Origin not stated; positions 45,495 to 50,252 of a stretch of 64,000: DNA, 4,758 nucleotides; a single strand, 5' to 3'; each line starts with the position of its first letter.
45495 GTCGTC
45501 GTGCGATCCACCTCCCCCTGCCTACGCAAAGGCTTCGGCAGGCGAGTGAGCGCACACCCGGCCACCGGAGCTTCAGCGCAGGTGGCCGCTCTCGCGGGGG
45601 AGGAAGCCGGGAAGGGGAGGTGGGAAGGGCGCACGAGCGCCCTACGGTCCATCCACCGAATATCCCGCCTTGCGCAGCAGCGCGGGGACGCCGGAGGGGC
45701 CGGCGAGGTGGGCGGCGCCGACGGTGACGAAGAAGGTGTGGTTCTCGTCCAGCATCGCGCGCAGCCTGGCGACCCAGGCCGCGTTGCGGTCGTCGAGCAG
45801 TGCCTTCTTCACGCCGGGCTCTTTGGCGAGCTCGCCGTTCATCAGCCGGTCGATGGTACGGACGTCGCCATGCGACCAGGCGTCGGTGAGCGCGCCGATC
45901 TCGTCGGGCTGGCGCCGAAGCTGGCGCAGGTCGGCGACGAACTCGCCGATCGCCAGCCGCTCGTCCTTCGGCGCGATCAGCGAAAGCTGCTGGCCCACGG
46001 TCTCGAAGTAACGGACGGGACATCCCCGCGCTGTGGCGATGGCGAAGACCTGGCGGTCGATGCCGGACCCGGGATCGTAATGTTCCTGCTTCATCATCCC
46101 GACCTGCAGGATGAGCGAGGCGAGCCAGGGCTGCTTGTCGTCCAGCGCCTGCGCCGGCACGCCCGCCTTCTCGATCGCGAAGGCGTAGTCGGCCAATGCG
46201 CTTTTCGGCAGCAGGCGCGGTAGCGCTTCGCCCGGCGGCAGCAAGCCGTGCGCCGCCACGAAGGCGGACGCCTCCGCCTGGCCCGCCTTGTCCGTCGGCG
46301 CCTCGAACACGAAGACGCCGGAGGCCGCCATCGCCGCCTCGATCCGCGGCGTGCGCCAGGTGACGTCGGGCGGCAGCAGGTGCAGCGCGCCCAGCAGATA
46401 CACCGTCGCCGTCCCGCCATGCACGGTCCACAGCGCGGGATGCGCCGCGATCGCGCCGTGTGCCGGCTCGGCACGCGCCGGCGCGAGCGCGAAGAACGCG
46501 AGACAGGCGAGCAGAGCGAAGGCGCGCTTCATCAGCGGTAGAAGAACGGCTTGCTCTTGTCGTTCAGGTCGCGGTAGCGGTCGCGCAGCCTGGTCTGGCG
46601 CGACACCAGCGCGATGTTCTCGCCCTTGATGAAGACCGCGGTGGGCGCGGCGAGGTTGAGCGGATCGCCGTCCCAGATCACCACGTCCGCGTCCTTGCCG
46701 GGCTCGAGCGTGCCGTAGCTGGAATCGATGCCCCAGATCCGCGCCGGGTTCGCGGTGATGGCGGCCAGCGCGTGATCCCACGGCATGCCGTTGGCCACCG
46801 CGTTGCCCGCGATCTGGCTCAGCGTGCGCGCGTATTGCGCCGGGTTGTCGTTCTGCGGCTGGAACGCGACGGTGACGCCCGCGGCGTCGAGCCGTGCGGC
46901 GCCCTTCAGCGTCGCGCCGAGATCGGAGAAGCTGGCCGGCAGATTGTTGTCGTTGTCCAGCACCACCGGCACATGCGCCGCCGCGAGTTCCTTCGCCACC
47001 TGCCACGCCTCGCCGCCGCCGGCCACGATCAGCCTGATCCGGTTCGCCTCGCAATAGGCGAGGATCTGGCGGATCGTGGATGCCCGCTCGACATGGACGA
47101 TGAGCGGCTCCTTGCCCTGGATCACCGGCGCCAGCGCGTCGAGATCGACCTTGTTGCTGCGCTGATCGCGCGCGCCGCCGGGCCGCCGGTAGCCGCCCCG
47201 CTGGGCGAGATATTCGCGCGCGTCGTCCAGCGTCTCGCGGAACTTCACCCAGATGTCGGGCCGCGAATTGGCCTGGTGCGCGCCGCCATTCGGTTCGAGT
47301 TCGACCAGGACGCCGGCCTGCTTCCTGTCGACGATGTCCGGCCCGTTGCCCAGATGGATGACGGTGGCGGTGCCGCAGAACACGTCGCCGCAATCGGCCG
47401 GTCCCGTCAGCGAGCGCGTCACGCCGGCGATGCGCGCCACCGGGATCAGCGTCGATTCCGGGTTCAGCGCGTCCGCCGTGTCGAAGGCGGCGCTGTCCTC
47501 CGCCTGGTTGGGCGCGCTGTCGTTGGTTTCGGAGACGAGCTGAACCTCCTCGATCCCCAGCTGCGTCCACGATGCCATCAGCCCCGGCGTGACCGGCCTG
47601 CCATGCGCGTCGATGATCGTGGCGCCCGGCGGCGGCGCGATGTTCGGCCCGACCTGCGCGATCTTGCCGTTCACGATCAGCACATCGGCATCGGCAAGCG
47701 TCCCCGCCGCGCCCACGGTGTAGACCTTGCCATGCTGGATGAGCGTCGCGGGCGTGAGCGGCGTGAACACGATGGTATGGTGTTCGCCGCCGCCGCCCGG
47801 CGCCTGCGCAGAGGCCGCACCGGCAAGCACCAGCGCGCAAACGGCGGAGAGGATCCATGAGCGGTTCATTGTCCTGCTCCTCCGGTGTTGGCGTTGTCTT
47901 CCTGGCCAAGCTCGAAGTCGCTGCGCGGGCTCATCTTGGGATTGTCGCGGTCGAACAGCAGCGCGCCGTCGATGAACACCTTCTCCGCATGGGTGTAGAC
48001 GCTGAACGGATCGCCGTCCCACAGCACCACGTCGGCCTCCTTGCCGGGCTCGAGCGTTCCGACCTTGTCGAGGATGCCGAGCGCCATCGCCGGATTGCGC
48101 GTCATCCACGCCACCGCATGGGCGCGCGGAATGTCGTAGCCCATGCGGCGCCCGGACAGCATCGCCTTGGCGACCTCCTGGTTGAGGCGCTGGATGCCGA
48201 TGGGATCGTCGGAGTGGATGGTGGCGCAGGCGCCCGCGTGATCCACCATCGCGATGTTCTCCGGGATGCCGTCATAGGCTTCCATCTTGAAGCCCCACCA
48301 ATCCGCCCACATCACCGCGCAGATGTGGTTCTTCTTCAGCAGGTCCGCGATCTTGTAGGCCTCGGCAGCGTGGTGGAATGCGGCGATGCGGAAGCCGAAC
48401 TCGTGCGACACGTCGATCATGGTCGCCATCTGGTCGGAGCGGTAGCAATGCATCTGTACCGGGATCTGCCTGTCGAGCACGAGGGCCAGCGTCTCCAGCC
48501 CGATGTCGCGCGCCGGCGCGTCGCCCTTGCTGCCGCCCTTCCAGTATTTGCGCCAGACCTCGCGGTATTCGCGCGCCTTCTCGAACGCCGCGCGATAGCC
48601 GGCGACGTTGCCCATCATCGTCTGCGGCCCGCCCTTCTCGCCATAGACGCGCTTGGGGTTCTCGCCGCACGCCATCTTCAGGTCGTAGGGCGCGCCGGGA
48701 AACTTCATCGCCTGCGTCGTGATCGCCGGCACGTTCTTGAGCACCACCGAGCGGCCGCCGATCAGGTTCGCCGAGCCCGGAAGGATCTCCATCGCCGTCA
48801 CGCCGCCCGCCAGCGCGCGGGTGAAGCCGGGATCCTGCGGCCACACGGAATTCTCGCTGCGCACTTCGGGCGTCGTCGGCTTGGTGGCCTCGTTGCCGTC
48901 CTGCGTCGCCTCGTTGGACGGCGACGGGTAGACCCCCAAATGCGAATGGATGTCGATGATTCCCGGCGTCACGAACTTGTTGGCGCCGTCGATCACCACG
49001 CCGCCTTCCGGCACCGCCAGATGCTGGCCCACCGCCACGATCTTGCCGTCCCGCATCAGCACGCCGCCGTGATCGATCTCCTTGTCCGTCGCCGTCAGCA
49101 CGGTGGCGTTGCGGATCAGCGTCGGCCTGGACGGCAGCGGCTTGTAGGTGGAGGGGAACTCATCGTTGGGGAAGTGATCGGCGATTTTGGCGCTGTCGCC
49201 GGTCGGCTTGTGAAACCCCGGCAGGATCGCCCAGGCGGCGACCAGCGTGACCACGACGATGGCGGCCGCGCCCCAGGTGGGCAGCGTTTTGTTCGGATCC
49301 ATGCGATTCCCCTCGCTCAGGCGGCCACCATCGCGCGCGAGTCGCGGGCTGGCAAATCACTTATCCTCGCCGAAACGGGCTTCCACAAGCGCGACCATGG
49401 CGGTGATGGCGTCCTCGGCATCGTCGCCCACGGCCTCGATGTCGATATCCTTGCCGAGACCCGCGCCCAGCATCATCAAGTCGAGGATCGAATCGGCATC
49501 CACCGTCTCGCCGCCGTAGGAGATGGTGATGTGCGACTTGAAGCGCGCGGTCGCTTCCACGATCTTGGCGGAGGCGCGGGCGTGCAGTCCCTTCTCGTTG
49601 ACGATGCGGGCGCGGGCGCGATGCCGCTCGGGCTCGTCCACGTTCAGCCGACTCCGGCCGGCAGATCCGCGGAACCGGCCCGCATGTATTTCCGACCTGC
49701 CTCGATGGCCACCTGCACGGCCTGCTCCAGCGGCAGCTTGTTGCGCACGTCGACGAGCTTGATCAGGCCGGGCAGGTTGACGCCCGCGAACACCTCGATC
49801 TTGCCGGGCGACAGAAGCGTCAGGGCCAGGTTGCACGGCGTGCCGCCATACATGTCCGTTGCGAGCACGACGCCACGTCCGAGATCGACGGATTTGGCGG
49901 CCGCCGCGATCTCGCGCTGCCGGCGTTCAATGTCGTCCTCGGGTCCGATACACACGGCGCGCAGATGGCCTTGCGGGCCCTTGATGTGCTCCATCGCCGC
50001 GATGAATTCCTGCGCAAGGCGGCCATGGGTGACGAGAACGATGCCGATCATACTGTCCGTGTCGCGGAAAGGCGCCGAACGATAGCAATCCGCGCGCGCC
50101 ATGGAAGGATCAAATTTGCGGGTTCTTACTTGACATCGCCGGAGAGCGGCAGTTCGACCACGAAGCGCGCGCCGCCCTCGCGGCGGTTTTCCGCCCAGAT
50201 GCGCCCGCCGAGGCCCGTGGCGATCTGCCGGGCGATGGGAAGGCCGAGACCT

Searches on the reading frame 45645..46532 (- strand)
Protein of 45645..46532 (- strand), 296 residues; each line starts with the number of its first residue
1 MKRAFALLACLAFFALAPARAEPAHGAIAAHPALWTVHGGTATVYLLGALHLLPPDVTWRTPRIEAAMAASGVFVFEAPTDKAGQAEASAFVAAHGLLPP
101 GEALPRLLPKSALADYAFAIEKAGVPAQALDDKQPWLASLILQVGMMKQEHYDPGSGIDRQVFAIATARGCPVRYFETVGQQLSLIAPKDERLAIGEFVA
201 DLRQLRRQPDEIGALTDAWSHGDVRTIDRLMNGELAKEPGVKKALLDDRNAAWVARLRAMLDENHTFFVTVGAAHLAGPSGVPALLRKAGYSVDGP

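Call 26: find_homologous_proteins(query=window:45645-46532:-, max_evalue=1e-30)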
Query seq(296 aa) (296 aa): 396 proteins with E <= 1e-30 among 8000 candidates; the best 120 are listed.
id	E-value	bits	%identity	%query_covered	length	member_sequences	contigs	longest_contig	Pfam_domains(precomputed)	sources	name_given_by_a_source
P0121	4.8e-192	655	100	100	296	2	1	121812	PF01963.23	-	-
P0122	8.1e-118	411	67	92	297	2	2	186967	PF01963.23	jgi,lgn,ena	-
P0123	6.9e-113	395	61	100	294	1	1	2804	PF01963.23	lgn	-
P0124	2.7e-111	390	63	92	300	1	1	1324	PF01963.23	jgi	jgi:hypothetical protein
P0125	1.2e-109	384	60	97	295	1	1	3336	PF01963.23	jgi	jgi:uncharacterized protein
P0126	4.5e-109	382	63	91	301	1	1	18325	PF01963.23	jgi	jgi:uncharacterized protein YbaP (TraB family)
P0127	1.7e-108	381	61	93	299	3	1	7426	PF01963.23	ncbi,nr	ncbi:MAG TPA: TraB/GumN family protein [Rhizomicrobium sp.]|nr:TraB/GumN family protein [Rhizomicrob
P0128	1.0e-107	378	59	100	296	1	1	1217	PF01963.23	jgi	jgi:uncharacterized protein YbaP (TraB family)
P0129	8.2e-107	375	58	100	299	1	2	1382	PF01963.23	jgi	jgi:uncharacterized protein YbaP (TraB family)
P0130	4.8e-106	372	58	99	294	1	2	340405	PF01963.23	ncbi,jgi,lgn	ncbi:MAG TPA: TraB/GumN family protein [Rhizomicrobium sp.]|jgi:hypothetical protein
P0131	7.2e-106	372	58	100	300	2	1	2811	PF01963.23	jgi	-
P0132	1.5e-104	368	59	100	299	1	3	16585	PF01963.23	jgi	jgi:uncharacterized protein YbaP (TraB family)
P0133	3.8e-104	366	60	94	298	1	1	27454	PF01963.23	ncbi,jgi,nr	ncbi:MAG TPA: TraB/GumN family protein [Rhizomicrobium sp.]|jgi:hypothetical protein|nr:TraB/GumN fa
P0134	3.0e-103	363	57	99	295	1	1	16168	PF01963.23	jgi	jgi:uncharacterized protein YbaP (TraB family)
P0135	3.6e-103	363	59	91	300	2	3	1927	PF01963.23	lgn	-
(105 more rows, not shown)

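Call 27: find_encoding_contigs(protein=P0122, flank=4000, max_places=2)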
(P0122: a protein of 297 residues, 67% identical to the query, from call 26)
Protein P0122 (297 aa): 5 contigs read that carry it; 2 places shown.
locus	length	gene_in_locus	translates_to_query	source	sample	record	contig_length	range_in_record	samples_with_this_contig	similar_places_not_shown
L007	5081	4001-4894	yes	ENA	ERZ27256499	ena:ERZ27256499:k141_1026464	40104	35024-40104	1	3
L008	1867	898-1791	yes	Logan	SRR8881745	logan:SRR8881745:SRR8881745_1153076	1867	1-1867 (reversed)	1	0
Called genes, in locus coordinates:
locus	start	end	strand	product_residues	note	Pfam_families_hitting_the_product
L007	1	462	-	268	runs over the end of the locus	PF13489:Methyltransf_23, PF01209:Ubie_methyltran, PF05175:MTS (faint), PF08241:Methyltransf_11, PF08242:Methyltransf_12, PF13649:Methyltransf_25, PF13847:Methyltransf_31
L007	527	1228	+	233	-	PF00072:Response_reg, PF00486:Trans_reg_C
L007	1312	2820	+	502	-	PF13756:Stimulus_sens_1, PF00672:HAMP (weak), PF00512:HisKA, PF02518:HATPase_c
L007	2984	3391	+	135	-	PF03610:EIIA-man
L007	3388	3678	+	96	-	PF00381:PTS-HPr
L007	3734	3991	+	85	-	-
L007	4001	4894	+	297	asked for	PF01963:TraB_PrgY_gumN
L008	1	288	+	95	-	?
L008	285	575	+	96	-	PF00381:PTS-HPr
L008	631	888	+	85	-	-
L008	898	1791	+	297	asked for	PF01963:TraB_PrgY_gumN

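Call 28: find_encoding_contigs(protein=P0130, flank=4000, max_places=1)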
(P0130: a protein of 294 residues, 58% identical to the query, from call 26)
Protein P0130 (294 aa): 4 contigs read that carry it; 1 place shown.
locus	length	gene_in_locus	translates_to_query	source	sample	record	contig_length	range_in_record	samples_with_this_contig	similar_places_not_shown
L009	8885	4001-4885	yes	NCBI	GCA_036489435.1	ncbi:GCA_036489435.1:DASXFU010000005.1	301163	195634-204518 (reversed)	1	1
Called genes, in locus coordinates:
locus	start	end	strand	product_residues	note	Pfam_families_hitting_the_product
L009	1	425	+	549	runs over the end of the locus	PF13755:Sensor_TM1, PF13756:Stimulus_sens_1, PF00672:HAMP (weak), PF00512:HisKA, PF02518:HATPase_c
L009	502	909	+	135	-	PF03610:EIIA-man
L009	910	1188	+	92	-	PF00381:PTS-HPr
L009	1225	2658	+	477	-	PF01979:Amidohydro_1, PF07969:Amidohydro_3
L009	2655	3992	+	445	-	PF07969:Amidohydro_3, PF01979:Amidohydro_1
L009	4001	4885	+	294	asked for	PF01963:TraB_PrgY_gumN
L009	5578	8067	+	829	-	PF13676:TIR_2, PF25000:DUF7779 (faint), PF00931:NB-ARC, PF17874:TPR_MalT (weak), PF13424:TPR_12, PF24885:TPR_NPHP3 (weak), PF13374:TPR_10 (weak), PF13424:TPR_12 (weak), +3 more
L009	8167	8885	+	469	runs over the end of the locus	PF05221:AdoHcyase, PF00670:AdoHcyase_NAD, PF02826:2-Hacid_dh_C (weak), PF07991:KARI_N (weak)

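Call 29: find_encoding_contigs(protein=P0126, flank=4000, max_places=1)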
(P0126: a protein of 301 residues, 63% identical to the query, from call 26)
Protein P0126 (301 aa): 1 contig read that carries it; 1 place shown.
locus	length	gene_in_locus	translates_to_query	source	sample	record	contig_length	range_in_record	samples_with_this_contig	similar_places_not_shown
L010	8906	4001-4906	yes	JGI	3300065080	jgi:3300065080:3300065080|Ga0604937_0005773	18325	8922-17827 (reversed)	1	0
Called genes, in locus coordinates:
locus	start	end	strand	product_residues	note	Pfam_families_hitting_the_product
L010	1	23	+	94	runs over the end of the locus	PF00381:PTS-HPr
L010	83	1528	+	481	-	PF01979:Amidohydro_1, PF07969:Amidohydro_3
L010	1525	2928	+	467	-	PF01979:Amidohydro_1, PF07969:Amidohydro_3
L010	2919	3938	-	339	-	PF00561:Abhydrolase_1, PF12146:Hydrolase_4, PF12697:Abhydrolase_6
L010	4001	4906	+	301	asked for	PF01963:TraB_PrgY_gumN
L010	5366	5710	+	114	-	-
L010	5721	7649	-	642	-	-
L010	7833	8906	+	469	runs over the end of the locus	PF05221:AdoHcyase, PF00670:AdoHcyase_NAD, PF02826:2-Hacid_dh_C (weak), PF07991:KARI_N (weak)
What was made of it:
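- The position next to TraB/GumN is kept across genomes whose TraB proteins are 58-67% identical to the window's (calls 26-29).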

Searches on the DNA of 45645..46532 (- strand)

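Call 35: search_rna_families(sources=[L009, L010, L007], threshold=evalue, max_evalue=1, show_alignments=3)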
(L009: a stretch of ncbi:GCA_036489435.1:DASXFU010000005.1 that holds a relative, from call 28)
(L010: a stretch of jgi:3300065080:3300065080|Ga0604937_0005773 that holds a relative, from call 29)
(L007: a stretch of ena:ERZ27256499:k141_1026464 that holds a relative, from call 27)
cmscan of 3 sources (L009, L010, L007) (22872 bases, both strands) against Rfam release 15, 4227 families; matches with E-value up to 1: 5.
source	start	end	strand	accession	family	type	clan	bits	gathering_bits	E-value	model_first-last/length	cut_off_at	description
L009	4929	5052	-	RF03633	mir-5882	Gene; miRNA;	-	49.3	95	6.1e-07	1-77/77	no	mir-5882 microRNA precursor family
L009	4929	5052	+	RF03633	mir-5882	Gene; miRNA;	-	48.2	95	1.2e-06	1-77/77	no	mir-5882 microRNA precursor family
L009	4936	5045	-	RF03861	mir-4484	Gene; miRNA;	-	31.7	90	0.036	1-89/89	no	mir-4484 microRNA precursor family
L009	4927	5053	-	RF00845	MIR158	Gene; miRNA;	-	26.1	67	0.34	1-100/100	no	MIR158 microRNA precursor family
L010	4240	4296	-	RF01151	snoU82P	Gene; snRNA; snoRNA; CD-box;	-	20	42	0.35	1-55/55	no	Small nucleolar RNA U82P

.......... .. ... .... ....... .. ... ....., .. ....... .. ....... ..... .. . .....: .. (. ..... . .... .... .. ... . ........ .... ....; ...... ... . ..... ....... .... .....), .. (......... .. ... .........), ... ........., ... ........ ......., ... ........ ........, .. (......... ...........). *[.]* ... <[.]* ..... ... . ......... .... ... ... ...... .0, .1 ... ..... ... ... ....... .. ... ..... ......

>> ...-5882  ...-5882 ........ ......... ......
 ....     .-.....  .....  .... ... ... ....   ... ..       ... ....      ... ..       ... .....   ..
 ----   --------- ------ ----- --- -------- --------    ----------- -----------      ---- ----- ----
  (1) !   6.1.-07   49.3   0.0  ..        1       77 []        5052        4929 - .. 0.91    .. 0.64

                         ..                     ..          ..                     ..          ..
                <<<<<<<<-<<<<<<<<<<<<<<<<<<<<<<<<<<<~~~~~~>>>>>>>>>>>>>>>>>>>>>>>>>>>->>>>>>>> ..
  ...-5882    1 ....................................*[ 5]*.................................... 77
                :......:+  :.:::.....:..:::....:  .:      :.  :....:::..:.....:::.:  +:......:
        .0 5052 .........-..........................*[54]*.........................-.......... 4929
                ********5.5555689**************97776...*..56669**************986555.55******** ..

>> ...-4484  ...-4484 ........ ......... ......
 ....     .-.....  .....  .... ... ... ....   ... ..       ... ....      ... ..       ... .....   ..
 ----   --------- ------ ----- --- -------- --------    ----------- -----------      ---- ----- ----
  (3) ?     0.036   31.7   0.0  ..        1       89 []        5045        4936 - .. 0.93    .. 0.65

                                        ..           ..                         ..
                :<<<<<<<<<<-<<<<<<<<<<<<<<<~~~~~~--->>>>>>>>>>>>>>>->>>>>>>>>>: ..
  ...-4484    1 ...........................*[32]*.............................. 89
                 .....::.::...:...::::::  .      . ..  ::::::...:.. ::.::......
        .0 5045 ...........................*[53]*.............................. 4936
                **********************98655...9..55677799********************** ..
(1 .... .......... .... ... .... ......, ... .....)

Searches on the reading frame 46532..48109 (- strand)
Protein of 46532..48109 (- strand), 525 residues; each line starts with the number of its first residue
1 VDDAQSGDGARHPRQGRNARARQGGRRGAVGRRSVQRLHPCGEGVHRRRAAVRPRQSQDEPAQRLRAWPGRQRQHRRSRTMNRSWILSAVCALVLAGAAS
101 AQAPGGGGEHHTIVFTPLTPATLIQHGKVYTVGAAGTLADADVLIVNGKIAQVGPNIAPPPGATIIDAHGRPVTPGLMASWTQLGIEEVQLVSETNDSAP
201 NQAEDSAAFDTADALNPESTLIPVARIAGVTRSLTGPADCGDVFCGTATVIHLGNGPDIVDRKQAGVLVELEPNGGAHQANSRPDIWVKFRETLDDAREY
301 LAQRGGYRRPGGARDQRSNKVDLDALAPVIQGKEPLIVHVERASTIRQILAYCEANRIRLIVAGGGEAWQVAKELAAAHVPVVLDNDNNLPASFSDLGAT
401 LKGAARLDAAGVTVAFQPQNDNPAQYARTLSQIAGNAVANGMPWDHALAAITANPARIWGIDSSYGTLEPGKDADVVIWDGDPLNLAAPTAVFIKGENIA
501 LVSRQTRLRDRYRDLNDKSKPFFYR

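Call 78: search_protein_families(library=pfam, proteins=[window:46532-48109:-], max_evalue=0.0001)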
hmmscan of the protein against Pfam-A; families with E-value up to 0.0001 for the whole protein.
window:46532-48109:- (525 aa): 2 families
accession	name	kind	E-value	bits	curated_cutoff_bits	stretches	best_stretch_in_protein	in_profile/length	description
PF01979.26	Amidohydro_1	-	8.2e-12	45.5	25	1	435-495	274-331/345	Amidohydrolase family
PF07969.17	Amidohydro_3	-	4e-10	40.2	29.7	1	441-490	406-455/472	Amidohydrolase family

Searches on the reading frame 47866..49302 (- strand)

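Call 23: search_protein_families(library=pfam, proteins=[window:47866-49302:-], max_evalue=0.001)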
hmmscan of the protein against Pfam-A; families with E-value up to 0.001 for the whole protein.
window:47866-49302:- (478 aa): 2 families
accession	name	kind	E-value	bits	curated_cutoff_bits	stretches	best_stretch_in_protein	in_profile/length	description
PF01979.26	Amidohydro_1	-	1.9e-19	70.6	25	1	110-439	1-323/345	Amidohydrolase family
PF07969.17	Amidohydro_3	-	1.9e-14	54.4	29.7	1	383-447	399-469/472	Amidohydrolase family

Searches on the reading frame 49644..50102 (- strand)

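Call 23: search_protein_families(library=pfam, proteins=[window:49644-50102:-], max_evalue=0.001)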
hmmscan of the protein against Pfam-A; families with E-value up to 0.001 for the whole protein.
window:49644-50102:- (152 aa): 1 family
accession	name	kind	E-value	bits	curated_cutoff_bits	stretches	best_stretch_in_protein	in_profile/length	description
PF03610.21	EIIA-man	-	7e-21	74.9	21.4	1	20-129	1-112/116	PTS system fructose IIA component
